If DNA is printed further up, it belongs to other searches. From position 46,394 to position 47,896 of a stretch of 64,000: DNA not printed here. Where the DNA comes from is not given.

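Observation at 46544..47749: A Kir-type (inward-rectifier) potassium channel in an apicomplexan genome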

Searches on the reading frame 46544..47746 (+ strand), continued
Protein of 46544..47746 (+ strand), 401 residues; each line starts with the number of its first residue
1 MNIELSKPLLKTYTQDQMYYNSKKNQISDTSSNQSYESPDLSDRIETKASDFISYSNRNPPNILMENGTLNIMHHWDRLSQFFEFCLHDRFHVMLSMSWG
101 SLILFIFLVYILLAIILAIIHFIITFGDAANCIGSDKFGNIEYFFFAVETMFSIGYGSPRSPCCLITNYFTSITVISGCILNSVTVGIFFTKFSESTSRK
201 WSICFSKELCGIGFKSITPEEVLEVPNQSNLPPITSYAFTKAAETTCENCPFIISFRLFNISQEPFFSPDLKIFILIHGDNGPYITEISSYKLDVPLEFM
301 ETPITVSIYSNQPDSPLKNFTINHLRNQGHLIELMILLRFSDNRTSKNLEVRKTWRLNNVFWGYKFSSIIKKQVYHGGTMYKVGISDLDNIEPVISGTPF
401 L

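Call 34: list_cluster_members(proteins=[P0036, P0037, P0038, P0040, P0043, P0044, P0046, P0047, P0052, P0054])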
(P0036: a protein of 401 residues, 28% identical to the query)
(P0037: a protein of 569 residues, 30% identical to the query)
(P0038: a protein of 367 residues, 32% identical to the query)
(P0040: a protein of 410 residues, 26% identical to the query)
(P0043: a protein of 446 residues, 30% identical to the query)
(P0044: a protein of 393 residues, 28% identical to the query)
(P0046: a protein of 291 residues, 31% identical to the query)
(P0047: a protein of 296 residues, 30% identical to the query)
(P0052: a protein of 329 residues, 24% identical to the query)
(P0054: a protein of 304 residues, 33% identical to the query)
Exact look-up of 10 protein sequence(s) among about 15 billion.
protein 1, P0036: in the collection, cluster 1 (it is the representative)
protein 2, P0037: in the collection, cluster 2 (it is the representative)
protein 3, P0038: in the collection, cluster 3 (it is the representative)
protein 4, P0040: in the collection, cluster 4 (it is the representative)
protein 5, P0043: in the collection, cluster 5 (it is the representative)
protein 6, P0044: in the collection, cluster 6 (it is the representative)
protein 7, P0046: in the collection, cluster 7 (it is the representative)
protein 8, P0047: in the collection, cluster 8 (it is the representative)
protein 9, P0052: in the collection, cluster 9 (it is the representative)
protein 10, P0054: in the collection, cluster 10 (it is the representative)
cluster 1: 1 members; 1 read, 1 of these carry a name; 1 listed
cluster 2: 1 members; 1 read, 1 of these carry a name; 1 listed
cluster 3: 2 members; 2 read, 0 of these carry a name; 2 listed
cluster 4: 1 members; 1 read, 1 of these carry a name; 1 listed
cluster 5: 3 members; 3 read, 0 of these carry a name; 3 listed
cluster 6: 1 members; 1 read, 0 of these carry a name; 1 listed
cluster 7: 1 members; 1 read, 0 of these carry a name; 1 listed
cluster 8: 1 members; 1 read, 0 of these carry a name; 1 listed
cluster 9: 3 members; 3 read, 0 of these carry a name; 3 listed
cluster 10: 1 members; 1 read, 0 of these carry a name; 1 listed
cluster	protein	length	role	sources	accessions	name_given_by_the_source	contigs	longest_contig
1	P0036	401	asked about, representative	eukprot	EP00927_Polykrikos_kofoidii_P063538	TRINITY_DN58372_c0_g1_i1.p1 TRINITY_DN58372_c0_g1~~TRINITY_DN58372_c0_g1_i1.p1 ORF ...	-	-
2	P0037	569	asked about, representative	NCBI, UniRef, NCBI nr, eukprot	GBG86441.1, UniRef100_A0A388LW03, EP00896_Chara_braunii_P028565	ATP-activated inward rectifier K channel [Chara braunii] | ATP-activated inward rectifier K channel n=1 Tax=Chara braunii TaxID=69332 ... | GBG86441.1 ATP-activated inward rectifier K channel [Chara braunii]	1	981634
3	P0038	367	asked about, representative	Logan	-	-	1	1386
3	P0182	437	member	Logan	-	-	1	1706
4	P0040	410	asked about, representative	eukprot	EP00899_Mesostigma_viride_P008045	jgi/Mesvir1/17241/Mv07653-RA.1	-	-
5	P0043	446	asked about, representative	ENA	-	-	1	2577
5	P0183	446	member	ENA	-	-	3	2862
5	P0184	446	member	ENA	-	-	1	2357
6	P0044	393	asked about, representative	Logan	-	-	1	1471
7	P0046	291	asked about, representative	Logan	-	-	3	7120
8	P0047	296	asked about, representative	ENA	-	-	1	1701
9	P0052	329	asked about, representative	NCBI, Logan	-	-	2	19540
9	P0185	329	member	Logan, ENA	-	-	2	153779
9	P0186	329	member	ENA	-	-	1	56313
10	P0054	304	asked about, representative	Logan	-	-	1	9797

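Call 47: find_encoding_contigs(protein=P0001, flank=3000, max_places=4)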
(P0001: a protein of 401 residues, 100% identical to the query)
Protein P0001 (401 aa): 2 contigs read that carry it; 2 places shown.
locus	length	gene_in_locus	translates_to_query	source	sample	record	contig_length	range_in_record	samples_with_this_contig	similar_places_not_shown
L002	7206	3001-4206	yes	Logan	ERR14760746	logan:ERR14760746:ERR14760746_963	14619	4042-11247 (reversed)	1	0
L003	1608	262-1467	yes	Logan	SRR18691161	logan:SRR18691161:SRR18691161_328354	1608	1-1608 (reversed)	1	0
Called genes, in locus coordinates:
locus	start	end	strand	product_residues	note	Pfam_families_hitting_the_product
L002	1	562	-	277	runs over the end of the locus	-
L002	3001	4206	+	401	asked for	PF01007:IRK (weak), PF17655:IRK_C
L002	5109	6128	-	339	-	-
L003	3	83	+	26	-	?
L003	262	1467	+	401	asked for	PF01007:IRK (weak), PF17655:IRK_C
